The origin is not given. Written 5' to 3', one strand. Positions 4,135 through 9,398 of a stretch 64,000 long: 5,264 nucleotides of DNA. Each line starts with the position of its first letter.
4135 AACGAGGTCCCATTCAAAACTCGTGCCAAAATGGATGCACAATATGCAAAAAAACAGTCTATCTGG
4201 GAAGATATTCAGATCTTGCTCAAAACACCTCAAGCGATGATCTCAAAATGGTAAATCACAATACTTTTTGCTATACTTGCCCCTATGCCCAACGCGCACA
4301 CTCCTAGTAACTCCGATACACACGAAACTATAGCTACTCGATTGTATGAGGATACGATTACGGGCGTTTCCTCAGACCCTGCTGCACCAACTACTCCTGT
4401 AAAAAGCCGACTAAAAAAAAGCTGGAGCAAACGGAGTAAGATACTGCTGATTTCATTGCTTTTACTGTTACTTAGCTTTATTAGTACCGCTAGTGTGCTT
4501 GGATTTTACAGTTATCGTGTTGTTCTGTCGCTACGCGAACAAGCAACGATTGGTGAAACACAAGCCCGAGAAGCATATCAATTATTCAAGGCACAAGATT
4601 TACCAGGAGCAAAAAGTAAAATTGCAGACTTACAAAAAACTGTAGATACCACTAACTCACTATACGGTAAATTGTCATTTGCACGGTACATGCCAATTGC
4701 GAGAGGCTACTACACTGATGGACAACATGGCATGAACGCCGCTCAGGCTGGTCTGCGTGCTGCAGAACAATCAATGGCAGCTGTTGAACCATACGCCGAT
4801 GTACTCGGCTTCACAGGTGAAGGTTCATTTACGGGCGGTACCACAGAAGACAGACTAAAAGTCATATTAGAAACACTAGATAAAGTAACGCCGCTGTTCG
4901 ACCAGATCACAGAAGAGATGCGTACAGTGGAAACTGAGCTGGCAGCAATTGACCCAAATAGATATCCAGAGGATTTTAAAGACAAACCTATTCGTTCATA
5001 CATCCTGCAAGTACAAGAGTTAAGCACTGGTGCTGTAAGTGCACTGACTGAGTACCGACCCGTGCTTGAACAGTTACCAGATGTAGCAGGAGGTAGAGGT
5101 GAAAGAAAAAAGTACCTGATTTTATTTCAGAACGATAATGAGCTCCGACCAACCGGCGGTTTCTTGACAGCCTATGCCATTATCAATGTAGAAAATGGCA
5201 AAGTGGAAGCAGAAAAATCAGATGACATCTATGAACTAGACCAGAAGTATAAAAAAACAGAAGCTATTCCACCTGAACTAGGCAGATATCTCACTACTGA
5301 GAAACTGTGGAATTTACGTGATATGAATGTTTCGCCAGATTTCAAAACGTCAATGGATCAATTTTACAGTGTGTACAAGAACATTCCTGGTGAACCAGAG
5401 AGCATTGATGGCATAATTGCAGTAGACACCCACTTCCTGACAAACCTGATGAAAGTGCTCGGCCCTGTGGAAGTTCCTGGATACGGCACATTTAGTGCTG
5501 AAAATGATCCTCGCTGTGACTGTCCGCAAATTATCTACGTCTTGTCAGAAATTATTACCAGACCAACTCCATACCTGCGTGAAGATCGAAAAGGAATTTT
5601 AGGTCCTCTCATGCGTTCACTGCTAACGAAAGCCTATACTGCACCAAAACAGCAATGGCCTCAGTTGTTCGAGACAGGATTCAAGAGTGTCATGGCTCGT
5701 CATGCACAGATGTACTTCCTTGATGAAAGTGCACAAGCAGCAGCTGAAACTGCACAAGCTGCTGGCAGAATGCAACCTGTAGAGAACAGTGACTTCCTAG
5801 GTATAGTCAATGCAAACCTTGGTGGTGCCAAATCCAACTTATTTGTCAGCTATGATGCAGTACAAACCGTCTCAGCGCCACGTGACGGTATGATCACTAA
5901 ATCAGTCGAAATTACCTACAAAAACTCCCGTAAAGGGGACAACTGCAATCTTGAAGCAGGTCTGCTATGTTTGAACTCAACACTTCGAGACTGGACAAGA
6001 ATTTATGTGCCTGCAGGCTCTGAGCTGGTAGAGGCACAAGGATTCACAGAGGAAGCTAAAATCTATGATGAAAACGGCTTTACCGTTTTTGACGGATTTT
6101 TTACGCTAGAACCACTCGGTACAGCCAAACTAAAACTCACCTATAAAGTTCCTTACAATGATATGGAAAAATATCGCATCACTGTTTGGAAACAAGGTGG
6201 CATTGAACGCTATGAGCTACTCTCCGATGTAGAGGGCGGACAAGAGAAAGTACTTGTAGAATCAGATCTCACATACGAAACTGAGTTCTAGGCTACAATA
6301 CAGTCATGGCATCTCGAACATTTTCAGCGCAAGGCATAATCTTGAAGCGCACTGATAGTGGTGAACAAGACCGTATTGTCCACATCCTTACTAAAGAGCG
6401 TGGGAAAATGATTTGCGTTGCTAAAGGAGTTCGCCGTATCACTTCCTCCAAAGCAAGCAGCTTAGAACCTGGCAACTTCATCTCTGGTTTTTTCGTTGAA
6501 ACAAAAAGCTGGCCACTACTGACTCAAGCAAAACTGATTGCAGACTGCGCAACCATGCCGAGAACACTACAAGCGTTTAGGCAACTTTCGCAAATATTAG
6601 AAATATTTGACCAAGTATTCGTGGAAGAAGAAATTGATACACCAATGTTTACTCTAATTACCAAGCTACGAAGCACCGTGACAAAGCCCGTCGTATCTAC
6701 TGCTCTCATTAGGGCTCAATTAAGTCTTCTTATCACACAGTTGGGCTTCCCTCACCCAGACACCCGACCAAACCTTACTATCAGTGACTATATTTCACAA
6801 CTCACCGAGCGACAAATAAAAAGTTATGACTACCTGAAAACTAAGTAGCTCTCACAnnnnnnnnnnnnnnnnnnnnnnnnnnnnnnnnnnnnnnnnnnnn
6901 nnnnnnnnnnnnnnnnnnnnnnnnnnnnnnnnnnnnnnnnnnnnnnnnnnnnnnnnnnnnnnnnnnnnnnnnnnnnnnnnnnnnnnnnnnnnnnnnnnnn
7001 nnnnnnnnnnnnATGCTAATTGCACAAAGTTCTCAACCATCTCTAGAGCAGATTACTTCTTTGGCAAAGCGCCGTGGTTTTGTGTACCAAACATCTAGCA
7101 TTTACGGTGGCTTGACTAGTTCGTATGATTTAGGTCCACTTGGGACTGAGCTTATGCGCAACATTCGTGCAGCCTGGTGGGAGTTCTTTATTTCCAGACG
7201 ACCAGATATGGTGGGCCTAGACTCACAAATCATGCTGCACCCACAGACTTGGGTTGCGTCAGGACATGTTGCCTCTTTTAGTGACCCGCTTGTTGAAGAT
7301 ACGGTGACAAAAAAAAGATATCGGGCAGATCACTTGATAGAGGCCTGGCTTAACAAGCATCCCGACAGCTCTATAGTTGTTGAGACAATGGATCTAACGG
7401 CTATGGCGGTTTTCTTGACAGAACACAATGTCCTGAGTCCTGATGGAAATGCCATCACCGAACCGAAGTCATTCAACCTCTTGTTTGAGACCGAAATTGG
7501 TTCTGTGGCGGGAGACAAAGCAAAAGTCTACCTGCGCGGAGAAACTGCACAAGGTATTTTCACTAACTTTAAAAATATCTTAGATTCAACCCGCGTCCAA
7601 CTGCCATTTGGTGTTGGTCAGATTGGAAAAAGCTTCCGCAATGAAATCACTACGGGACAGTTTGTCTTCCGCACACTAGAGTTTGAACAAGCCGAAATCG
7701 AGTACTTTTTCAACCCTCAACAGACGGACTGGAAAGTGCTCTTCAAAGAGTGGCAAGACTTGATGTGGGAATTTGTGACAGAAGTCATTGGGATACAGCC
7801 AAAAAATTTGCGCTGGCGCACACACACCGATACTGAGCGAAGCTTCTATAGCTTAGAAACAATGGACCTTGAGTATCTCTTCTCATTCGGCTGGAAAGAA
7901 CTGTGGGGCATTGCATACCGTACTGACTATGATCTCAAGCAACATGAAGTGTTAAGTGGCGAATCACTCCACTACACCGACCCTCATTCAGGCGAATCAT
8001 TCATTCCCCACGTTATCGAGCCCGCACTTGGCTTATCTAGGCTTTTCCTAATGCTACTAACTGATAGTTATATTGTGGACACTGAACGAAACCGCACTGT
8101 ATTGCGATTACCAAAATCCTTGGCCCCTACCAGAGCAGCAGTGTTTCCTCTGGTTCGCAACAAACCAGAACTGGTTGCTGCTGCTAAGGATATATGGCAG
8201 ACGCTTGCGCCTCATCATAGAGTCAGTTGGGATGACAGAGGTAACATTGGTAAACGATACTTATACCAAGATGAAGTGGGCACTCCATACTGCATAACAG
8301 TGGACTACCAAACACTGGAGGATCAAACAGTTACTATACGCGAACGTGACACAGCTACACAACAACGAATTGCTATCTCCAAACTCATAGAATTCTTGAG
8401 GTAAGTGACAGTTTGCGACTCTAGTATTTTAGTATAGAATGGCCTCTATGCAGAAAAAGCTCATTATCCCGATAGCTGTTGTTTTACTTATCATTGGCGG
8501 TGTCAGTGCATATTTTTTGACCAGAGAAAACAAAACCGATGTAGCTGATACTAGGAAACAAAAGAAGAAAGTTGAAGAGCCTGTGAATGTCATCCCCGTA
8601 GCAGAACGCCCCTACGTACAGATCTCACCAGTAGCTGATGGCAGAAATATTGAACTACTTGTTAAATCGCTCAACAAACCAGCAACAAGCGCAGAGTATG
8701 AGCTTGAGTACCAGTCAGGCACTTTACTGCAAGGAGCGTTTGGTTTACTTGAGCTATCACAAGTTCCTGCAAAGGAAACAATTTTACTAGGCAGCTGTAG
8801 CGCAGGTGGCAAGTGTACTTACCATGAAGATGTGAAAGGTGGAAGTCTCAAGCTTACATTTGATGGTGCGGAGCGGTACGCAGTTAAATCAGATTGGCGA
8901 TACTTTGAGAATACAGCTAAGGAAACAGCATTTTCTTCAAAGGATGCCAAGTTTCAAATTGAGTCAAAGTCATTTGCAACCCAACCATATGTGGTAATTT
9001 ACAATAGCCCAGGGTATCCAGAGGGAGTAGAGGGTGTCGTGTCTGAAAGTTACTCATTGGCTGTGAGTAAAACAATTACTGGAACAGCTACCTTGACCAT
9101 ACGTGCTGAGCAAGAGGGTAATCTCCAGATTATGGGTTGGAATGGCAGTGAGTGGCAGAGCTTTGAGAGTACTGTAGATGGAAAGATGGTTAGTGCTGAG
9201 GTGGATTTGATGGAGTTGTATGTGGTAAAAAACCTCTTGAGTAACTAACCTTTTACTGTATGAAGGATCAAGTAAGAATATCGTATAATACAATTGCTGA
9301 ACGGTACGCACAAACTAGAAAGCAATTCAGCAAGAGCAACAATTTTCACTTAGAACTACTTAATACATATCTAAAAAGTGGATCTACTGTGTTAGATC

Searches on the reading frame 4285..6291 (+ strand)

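Call 8: search_protein_families(library=pfam, proteins=[window:4285-6291:+], max_evalue=0.001)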
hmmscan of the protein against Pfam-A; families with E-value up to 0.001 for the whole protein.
window:4285-6291:+ (668 aa): 1 family
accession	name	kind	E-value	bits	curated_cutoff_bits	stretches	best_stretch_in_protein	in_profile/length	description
PF13196.11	DUF4012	-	5.3e-27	95.5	28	1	274-407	3-134/144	Protein of unknown function (DUF4012)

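Call 11: search_protein_families(library=ncbifam, proteins=[window:4285-6291:+], max_evalue=0.01)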
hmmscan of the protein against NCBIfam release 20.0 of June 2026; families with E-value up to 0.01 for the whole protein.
window:4285-6291:+ (668 aa): 0 families

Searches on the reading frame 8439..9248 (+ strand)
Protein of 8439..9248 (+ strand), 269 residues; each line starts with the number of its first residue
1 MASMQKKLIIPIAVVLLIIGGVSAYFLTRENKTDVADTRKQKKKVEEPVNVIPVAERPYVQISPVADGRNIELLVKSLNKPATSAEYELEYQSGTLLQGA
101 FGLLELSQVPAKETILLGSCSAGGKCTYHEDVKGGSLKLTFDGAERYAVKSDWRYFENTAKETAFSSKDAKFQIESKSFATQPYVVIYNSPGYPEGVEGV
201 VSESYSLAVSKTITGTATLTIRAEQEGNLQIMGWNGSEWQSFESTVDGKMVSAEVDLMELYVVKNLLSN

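Call 8: search_protein_families(library=pfam, proteins=[window:8439-9248:+], max_evalue=0.001)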
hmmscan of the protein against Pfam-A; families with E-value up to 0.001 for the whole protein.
window:8439-9248:+ (269 aa): 0 families

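Call 11: search_protein_families(library=ncbifam, proteins=[window:8439-9248:+], max_evalue=0.01)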
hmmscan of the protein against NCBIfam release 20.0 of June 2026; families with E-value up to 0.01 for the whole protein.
window:8439-9248:+ (269 aa): 1 family
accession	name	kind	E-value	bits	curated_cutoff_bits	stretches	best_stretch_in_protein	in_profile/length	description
NF004285.1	PRK05696.1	equivalog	0.0024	17.7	179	1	6-50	18-64/171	flagellar basal body-associated protein FliL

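Call 87: search_protein_families(library=pfam, proteins=[window:8439-9248:+], max_evalue=0.001)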
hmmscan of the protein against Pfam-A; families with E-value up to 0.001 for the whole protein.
window:8439-9248:+ (269 aa): 0 families
